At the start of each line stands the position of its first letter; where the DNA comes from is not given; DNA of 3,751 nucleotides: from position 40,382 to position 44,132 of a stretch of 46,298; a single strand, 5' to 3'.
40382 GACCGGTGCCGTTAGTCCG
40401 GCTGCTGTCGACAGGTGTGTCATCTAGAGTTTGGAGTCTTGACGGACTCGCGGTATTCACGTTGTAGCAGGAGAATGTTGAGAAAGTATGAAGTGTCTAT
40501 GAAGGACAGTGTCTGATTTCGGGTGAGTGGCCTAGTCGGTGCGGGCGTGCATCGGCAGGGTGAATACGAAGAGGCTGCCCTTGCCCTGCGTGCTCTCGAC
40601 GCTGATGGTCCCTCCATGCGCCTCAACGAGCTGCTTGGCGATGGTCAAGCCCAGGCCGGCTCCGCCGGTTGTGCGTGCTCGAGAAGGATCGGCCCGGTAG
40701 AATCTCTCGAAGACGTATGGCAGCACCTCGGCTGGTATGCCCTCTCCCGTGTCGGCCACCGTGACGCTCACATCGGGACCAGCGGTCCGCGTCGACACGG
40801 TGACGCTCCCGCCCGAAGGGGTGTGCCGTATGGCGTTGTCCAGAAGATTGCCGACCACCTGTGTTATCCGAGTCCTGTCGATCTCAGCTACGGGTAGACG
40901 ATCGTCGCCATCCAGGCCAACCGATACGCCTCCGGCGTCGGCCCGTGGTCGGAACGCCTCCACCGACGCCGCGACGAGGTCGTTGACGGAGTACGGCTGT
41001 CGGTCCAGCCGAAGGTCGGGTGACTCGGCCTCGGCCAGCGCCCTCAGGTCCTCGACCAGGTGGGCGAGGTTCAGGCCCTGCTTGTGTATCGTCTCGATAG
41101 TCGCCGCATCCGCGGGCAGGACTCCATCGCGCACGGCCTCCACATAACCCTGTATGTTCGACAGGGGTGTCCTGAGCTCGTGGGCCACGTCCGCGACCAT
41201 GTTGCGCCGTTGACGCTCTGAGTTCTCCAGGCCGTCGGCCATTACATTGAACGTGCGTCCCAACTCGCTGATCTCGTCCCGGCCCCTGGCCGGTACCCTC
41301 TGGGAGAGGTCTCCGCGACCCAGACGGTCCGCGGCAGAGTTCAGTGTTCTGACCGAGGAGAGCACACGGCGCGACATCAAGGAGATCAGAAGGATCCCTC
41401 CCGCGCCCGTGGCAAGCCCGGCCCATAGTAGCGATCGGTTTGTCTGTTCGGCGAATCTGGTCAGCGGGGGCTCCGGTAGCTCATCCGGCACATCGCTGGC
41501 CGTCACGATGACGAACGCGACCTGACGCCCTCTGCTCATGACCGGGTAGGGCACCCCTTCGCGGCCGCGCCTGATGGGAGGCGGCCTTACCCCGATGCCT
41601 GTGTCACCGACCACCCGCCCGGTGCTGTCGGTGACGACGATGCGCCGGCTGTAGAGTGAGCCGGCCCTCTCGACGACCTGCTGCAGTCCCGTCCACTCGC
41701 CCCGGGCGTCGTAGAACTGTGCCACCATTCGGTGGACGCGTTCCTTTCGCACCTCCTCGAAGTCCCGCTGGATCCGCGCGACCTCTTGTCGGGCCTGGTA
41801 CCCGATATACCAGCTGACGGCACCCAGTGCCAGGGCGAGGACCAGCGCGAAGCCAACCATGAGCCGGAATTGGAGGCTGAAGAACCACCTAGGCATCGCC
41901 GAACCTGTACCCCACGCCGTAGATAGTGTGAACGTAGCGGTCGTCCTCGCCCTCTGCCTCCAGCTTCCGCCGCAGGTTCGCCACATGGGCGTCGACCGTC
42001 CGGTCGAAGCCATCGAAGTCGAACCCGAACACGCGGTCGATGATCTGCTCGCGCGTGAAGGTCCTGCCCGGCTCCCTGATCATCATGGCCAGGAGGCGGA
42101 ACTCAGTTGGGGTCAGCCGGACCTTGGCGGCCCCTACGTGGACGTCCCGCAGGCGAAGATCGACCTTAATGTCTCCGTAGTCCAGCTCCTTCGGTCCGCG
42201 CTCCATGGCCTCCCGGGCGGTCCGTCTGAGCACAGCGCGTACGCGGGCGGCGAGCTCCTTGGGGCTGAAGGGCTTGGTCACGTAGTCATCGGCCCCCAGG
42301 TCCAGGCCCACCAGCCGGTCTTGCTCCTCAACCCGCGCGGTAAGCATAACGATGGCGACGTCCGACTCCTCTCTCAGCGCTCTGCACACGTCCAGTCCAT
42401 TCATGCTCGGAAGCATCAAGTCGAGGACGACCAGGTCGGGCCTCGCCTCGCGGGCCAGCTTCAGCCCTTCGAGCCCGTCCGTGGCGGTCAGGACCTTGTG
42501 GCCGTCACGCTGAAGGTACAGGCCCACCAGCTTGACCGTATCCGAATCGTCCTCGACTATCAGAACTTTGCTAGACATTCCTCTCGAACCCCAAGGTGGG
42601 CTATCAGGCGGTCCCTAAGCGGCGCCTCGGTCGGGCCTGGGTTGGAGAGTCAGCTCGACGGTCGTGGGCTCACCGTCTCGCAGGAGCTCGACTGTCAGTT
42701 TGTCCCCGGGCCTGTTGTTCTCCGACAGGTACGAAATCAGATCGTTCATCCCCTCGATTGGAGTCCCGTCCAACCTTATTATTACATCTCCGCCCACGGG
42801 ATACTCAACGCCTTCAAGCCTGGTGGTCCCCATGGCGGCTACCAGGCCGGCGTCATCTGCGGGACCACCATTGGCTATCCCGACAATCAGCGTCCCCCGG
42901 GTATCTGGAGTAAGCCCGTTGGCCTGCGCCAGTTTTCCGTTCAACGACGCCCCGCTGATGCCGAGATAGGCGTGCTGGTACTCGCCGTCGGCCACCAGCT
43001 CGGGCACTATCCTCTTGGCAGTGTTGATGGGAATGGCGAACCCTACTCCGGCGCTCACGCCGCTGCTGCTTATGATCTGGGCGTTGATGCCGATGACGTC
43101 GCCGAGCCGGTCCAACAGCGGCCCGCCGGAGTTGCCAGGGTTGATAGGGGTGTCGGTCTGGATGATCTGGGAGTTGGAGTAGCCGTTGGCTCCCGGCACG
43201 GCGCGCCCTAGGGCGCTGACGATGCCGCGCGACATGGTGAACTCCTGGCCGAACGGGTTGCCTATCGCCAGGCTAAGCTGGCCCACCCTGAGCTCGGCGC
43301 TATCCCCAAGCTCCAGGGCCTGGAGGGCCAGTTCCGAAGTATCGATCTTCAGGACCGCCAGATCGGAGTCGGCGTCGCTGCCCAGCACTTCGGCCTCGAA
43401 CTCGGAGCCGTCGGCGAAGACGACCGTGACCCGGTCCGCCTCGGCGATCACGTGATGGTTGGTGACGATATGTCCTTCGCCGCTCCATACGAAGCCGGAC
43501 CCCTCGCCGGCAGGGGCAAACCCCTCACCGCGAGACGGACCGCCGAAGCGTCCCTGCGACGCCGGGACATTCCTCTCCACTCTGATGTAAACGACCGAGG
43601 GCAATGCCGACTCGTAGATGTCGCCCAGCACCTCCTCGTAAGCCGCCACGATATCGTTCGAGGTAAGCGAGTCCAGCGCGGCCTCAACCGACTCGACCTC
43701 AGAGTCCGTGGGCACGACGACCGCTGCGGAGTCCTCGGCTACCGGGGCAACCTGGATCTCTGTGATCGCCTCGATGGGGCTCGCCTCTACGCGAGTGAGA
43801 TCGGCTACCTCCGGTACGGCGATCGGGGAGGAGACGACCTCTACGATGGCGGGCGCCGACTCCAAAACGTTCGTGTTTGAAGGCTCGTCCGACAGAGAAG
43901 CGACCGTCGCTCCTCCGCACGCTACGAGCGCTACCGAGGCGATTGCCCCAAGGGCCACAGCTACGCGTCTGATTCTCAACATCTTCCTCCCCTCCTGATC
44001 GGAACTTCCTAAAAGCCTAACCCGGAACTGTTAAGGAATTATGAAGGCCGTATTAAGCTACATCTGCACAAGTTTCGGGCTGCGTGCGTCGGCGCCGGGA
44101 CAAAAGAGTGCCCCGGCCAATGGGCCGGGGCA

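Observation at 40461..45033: Four copies of an 18-bp Pho-box-like direct-repeat operator mark a candidate two-component regulon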

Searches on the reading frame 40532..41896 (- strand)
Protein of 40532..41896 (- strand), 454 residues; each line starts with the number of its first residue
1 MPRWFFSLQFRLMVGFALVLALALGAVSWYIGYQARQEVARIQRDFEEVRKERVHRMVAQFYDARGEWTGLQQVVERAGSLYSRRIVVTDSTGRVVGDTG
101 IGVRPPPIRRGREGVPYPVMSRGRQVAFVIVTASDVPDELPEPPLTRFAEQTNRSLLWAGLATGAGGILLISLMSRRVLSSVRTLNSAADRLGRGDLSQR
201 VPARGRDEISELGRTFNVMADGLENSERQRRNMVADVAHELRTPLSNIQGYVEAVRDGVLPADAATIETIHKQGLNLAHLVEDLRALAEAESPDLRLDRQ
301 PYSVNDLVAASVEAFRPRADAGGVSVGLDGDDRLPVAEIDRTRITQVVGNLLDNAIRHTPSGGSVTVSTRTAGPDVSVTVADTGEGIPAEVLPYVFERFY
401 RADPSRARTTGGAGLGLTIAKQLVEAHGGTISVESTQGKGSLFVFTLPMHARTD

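Call 9: search_protein_families(library=pfam, proteins=[window:40532-41896:-], max_evalue=0.01)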
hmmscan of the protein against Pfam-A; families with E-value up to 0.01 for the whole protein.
window:40532-41896:- (454 aa): 5 families
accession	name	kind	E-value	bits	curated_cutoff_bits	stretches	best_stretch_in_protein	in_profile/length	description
PF02518.31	HATPase_c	-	6.5e-34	117.2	26.4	1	340-449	2-109/111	Histidine kinase-, DNA gyrase B-, and HSP90-like ATPase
PF00672.30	HAMP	-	1.9e-17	63.7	25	1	173-224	1-52/53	HAMP domain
PF00512.31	HisKA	-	1.7e-15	57.3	26.9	1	229-292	1-65/66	His Kinase A (phospho-acceptor) domain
PF13581.12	HATPase_c_2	-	0.00043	20.7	27.4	1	340-426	28-111/127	Histidine kinase-like ATPase domain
PF13589.12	HATPase_c_3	-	0.0075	16.7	25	0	345-427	4-87/137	Histidine kinase-, DNA gyrase B-, and HSP90-like ATPase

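Call 10: find_related_loci(query=window:40532-41896:-, collection=genome_contigs, flank=6000)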
Query window:40532-41896:- (454 aa) in genome_contigs; peptide patterns used: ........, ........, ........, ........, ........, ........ (x = any residue, [..] = any of these).
600 stretches matched a pattern (row limit reached: there are more); 592 encode a relative of the query (tblastn E <= 1e-3); the best 80 are kept; 80 distinct loci.
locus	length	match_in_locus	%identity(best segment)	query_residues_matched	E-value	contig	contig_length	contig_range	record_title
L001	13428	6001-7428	53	1-449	3e-141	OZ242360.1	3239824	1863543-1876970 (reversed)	MAG: Chloroflexota bacterium isolate 96c89a91-56bf-49b9-8890-dc7aad1d8409 genome assembly, chromosome: 1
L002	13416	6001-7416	54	1-448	3e-138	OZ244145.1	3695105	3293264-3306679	MAG: Chloroflexota bacterium isolate eb05c879-3c2f-44be-9c84-8645a4b398cc genome assembly, chromosome: 1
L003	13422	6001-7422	52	1-449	3e-134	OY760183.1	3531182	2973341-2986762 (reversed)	MAG: Chloroflexota bacterium isolate 1e5240b1-722b-4dd6-bc08-6f4f73fd4587 genome assembly, chromosome: 1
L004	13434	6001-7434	49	1-449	2e-132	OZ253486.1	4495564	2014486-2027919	MAG: Dehalococcoidia bacterium isolate 22d52d86-1ac5-48a8-ba2c-9c03d7305c6a genome assembly, chromosome: 1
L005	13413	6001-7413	50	1-448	2e-131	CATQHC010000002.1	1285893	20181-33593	MAG: Chloroflexota bacterium isolate 11a6ff70-42c8-4f36-b917-3d1cb5cddc1f genome assembly, contig: contig_2, whole genom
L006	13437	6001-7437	48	1-449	2e-130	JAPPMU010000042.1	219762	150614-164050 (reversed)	MAG: Chloroflexota bacterium isolate RHO3_bin_54 NODE_100_length_219762_cov_18.315939, whole genome shotgun sequence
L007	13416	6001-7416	49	1-449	1e-129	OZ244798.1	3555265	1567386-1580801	MAG: Chloroflexota bacterium isolate 2a568fc5-af87-46f8-82f8-bda4512a6bab genome assembly, chromosome: 1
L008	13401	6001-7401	50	1-448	2e-126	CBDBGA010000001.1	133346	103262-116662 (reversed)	MAG: Dehalococcoidia bacterium isolate f9cecd87-683c-406e-b8e3-528e430a091d genome assembly, contig: contig_1, whole gen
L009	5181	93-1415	45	7-448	5e-115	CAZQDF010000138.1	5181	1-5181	MAG TPA_asm: uncultured Dehalococcoidales bacterium isolate binchicken_co89_80 genome assembly, contig: NODE_35023_lengt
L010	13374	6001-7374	44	3-449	7e-114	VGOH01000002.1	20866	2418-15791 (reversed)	MAG: Chloroflexi bacterium isolate K_DeepCast_250m_mx_116 K_DeepCast_250m_mx_116_Ga0194125_10004822, whole genome shotgu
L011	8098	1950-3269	45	8-449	1e-112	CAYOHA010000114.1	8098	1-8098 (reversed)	MAG TPA_asm: uncultured Dehalococcoidales bacterium isolate binchicken_co376_250 genome assembly, contig: NODE_11208_len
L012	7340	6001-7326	42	7-449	2e-111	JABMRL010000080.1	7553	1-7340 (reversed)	MAG: Dehalococcoidia bacterium isolate bin.356 k141_1240862, whole genome shotgun sequence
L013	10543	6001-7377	44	7-449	2e-109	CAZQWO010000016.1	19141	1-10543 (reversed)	MAG TPA_asm: uncultured Dehalococcoidaceae bacterium isolate binchicken_co332_95 genome assembly, contig: NODE_472_lengt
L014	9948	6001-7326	44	7-449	2e-109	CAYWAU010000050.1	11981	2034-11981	MAG TPA_asm: uncultured Dehalococcoidaceae bacterium isolate binchicken_co100_127 genome assembly, contig: NODE_8574_len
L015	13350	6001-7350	43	5-454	2e-108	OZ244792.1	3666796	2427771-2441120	MAG: Dehalococcoidia bacterium isolate ad4dcc4a-e611-4ae4-9ebb-ef3820abf337 genome assembly, chromosome: 1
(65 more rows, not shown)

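Call 14: search_protein_families(library=ncbifam, proteins=[window:40532-41896:-], max_evalue=0.01)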
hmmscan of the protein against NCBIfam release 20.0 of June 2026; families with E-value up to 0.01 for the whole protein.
window:40532-41896:- (454 aa): 92 families (the best 25 are shown)
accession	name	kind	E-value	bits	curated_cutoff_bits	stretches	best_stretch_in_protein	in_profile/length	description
NF012163.2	BaeS_SmeS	equivalog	1.9e-72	244.6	500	1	83-437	103-446/457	sensor histidine kinase efflux regulator BaeS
NF033092.0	HK_WalK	equivalog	6.6e-68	229.7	725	2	224-449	366-594/594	cell wall metabolism sensor histidine kinase WalK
NF007837.0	PRK10549.1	equivalog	1.6e-64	218.3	603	1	112-451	125-460/466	envelope stress sensor histidine kinase BaeS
NF046044.1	PnpS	equivalog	2.3e-63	214.5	400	1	225-448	165-390/390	two-component system histidine kinase PnpS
NF040691.1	MtrAB_MtrB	equivalog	1.3e-61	209.2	450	1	169-452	203-495/507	MtrAB system histidine kinase MtrB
TIGR01386.1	cztS_silS_copS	subfamily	1e-59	202.7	292.55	1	146-447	156-456/457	heavy metal sensor histidine kinase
TIGR02966.1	phoR_proteo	equivalog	9.1e-59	199.1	334.2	1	223-446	107-332/333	phosphate regulon sensor histidine kinase PhoR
NF012226.0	AdeS_HK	equivalog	1.9e-53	181.9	500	1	169-448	75-352/353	two-component sensor histidine kinase AdeS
NF041735.1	hist_kin_RppB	equivalog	3.1e-51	174.6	400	1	225-448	211-438/438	two-component system sensor histidine kinase RppB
NF008312.0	PRK11100.1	equivalog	1.1e-49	169.6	356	1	141-450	169-475/477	two-component system sensor histidine kinase CreC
NF041210.1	his_kin_PieS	equivalog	3.5e-46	158.2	850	1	168-450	181-471/474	two component system sensor histidine kinase PieS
TIGR02956.1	TMAO_torS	equivalog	1.1e-45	156.2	676.5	1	225-450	459-683/967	TMAO reductase system sensor histidine kinase/response regulator TorS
NF033093.1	HK_VicK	exception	1.3e-44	152.6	680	1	224-450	203-436/448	cell wall metabolism sensor histidine kinase VicK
NF008468.0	PRK11360.1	equivalog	3.3e-44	151.3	646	1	233-452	399-611/616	two-component system sensor histidine kinase AtoS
NF007898.0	PRK10604.1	equivalog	3.5e-44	151.7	478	1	179-452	161-426/433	two-component system sensor histidine kinase RstB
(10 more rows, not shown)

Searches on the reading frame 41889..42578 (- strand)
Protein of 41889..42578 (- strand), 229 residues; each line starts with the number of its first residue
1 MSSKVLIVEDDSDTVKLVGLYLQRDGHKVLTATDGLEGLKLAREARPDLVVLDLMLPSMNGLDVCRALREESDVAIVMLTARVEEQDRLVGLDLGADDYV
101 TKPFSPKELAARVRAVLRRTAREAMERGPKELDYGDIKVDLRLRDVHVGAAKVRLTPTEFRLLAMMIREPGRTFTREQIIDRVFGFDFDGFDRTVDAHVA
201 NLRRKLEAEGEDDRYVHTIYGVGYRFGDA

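Call 9: search_protein_families(library=pfam, proteins=[window:41889-42578:-], max_evalue=0.01)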
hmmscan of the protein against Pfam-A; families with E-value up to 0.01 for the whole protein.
window:41889-42578:- (229 aa): 3 families
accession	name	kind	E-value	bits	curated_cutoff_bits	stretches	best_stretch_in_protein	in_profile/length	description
PF00072.30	Response_reg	-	2.4e-30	105.4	30.2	1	5-114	1-111/111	Response regulator receiver domain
PF00486.34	Trans_reg_C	-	5.2e-27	94.2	26.2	1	152-226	3-77/77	Transcriptional regulatory protein, C terminal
PF21695.3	GlnR_1st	-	0.0048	17.3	27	1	39-115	34-109/111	Transcription regulator GlnR, N-terminal domain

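Call 13: search_solved_structures(query=window:41889-42578:-, max_evalue=1e-20)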
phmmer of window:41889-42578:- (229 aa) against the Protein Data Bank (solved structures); distinct sequences matched with E-value up to 1e-20: 60.
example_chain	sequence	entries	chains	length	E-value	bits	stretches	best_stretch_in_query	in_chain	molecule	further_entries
2gwr_A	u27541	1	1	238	7.5e-55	188.8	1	2-227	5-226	DNA-binding response regulator mtrA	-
2oqr_A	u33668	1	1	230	2.9e-53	183.6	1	1-226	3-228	Sensory transduction protein regX3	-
4b09_A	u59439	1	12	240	1.7e-51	177.8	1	3-226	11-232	TRANSCRIPTIONAL REGULATORY PROTEIN BAER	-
9ji3_J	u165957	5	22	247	5.2e-50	173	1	3-225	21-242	DNA-binding response regulator | Possible two component system response transcriptional positive regulator PhoP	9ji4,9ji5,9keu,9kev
3r0j_A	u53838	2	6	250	5.4e-50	172.9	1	3-225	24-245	POSSIBLE TWO COMPONENT SYSTEM RESPONSE TRANSCRIPTIONAL POSITIVE REGULATOR PHOP | Response regulator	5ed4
9dvt_R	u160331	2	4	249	1.1e-46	162.1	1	2-224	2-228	DNA-binding dual master transcriptional regulator RpaA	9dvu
1ys6_A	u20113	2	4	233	1.6e-45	158.3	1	2-224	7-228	Transcriptional regulatory protein prrA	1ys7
9ket_J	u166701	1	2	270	4.9e-45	156.7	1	42-225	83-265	Possible two component system response transcriptional positive regulator PhoP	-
4kfc_A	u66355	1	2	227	4.2e-44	153.7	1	3-226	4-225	KDP operon transcriptional regulatory protein KdpE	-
4kny_A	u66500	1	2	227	8.2e-44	152.7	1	3-226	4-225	KDP operon transcriptional regulatory protein KdpE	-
6lgq_D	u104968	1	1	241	1e-43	152.4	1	3-226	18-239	DNA-binding response regulator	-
3q9s_A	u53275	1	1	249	1.4e-38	135.6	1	3-207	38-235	DNA-binding response regulator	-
1kgs_A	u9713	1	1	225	1.6e-38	135.4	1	1-226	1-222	DNA BINDING RESPONSE REGULATOR D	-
1mvo_A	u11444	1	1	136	3.2e-37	131.2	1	1-124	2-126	PhoP response regulator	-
3nhz_A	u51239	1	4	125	4.7e-35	124.1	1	2-120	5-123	Two component system transcriptional regulator mtrA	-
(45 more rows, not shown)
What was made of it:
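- On OmpR/PhoB-family response regulator and its direct-repeat operators: Full-length matches to MtrA, RegX3, BaeR and PhoP structures (call 13).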

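Call 14: search_protein_families(library=ncbifam, proteins=[window:41889-42578:-], max_evalue=0.01)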
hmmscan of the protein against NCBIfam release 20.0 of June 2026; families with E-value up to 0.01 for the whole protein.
window:41889-42578:- (229 aa): 103 families (the best 25 are shown)
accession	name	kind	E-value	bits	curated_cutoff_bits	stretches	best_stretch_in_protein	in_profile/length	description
TIGR02154.1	PhoB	equivalog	3.7e-70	235.7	296.2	1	1-226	1-225/226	phosphate regulon transcriptional regulator PhoB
NF040689.1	MtrAB_MtrA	equivalog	8.1e-68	228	300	1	5-226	1-218/219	MtrAB system response regulator MtrA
NF045944.1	ResRegRpaBCyano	equivalog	4.7e-66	222.4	330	1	6-226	1-227/229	response regulator transcription factor RpaB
NF007982.1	PRK10710.1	equivalog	6e-64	215.8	380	1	3-226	8-227/235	envelope stress response regulator BaeR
NF008296.0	PRK11083.1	equivalog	4.1e-63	212.8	273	1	3-226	4-225/228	two-component system response regulator CreB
NF007005.1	PRK09468.1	equivalog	9.2e-60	202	331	1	2-226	3-231/237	osmolarity response regulator transcription factor OmpR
NF041733.1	resp_reg_CseB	equivalog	3.9e-59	199.8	350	1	4-226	2-226/228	two-component system response regulator CseB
NF040534.1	resp_reg_YycF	equivalog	6.5e-58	195.7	340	1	4-225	2-226/231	response regulator YycF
NF041209.1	resp_regPieR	equivalog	2.4e-56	190.9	450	1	4-228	2-229/231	two component system response regulator PieR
NF053854.1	RespRegPhoBBctds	equivalog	9e-55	185.5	270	1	5-226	1-224/225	two-component system response regulator PhoB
NF033117.2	vanR_ACDEGLN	exception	1.1e-53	182.2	350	1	5-225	1-224/226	VanR-ABDEGLN family response regulator transcription factor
NF033120.0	vanR_FM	exception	6.6e-53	179.7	460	1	4-226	5-229/231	vancomycin resistance response regulator transcription factor, VanR-F/VanR-M family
NF012227.0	AdeR_RR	equivalog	6.7e-52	176.3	340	1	4-227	13-237/239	efflux system response regulator transcription factor AdeR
NF007546.0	PRK10161.1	equivalog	1.1e-51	175.7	471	1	1-227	1-226/229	phosphate response regulator transcription factor PhoB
TIGR01387.1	cztR_silR_copR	subfamily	1.4e-49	168.7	279.2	1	5-225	1-217/218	heavy metal response regulator transcription factor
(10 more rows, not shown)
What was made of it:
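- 41889..42578 (-): OmpR/PhoB-family response regulator (Response_reg + Trans_reg_C), the presumed box-binding protein. calls 9, 13, 14.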

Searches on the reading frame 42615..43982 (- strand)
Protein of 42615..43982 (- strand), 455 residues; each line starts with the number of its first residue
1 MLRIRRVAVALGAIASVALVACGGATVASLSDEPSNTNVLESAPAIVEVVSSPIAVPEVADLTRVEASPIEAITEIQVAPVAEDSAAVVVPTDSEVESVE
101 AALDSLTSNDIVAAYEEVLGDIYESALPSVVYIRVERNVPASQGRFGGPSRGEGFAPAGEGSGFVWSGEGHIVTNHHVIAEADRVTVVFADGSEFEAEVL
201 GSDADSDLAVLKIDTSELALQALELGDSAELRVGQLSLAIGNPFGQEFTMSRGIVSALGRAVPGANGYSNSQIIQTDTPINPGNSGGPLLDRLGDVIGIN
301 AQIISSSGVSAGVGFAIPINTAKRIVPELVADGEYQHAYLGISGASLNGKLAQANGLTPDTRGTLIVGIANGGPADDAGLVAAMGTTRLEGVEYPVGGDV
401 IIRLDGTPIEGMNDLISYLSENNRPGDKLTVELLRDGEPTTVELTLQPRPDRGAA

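Call 9: search_protein_families(library=pfam, proteins=[window:42615-43982:-], max_evalue=0.01)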
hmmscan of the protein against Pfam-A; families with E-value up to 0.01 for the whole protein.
window:42615-43982:- (455 aa): 3 families
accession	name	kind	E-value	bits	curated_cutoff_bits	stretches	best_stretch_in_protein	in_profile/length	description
PF13365.12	Trypsin_2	-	5.9e-38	131.3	27.6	1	161-299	1-144/144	Trypsin-like peptidase domain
PF00089.32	Trypsin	-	2.7e-14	54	20.6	1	163-324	29-218/220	Trypsin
PF13180.12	PDZ_2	-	1.7e-12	47.9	27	1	358-446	8-80/80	PDZ domain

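Call 14: search_protein_families(library=ncbifam, proteins=[window:42615-43982:-], max_evalue=0.01)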
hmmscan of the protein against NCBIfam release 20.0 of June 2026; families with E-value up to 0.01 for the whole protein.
window:42615-43982:- (455 aa): 14 families
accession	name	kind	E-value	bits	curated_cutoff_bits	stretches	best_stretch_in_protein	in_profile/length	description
TIGR02037.1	degP_htrA_DO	subfamily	7.6e-89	298.6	416.2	1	122-451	6-332/434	Do family serine endopeptidase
NF047968.1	SerProtHtrA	equivalog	2e-69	234.6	470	1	117-445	53-356/357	serine protease HtrA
NF041521.1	HhoA_HhoB_HtrA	equivalog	7e-69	232.6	450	1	157-445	55-330/335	HhoA/HhoB/HtrA family serine endopeptidase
NF007526.1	PRK10139.1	equivalog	9.2e-61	205.9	756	1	117-447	40-360/456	serine endoprotease DegQ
TIGR02038.1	protease_degS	equivalog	3.3e-57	194.2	422.95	1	160-447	79-347/351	outer membrane-stress sensor serine endopeptidase DegS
NF008189.1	PRK10942.1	equivalog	3.3e-55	187.4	720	1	160-448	114-383/477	serine endoprotease DegP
NF008147.1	PRK10898.1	equivalog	7.3e-54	183.2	408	1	159-448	78-349/352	outer membrane-stress sensor serine endopeptidase DegS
NF050055.1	SerProtHtrAMycob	equivalog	3.4e-51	174.7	800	1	160-451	228-501/502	serine protease HtrA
NF053637.1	SerProtHtrAspr2045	equivalog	1.8e-46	158.9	650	1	158-447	102-387/394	serine protease HtrA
NF040960.1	MamE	equivalog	4e-44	151.3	800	2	161-330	124-294/659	magnetosome formation protease MamE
NF033740.0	MarP_fam_protase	equivalog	1.3e-23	83.7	250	1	158-324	210-372/390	MarP family serine protease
NF040961.1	MamO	equivalog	1.8e-16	59.7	800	1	159-319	98-257/648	magnetosome protein MamO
NF041199.1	trx7_PDZ_seleno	equivalog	0.00016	20.7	300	1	398-445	341-389/390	Trx7/PDZ domain-containing (seleno)protein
TIGR02860.1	spore_IV_B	equivalog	0.0037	16.3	305.25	1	356-444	99-178/402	SpoIVB peptidase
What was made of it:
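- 42615..43982 (-): HtrA/DegP-family serine protease (Trypsin_2 + PDZ). calls 9, 14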
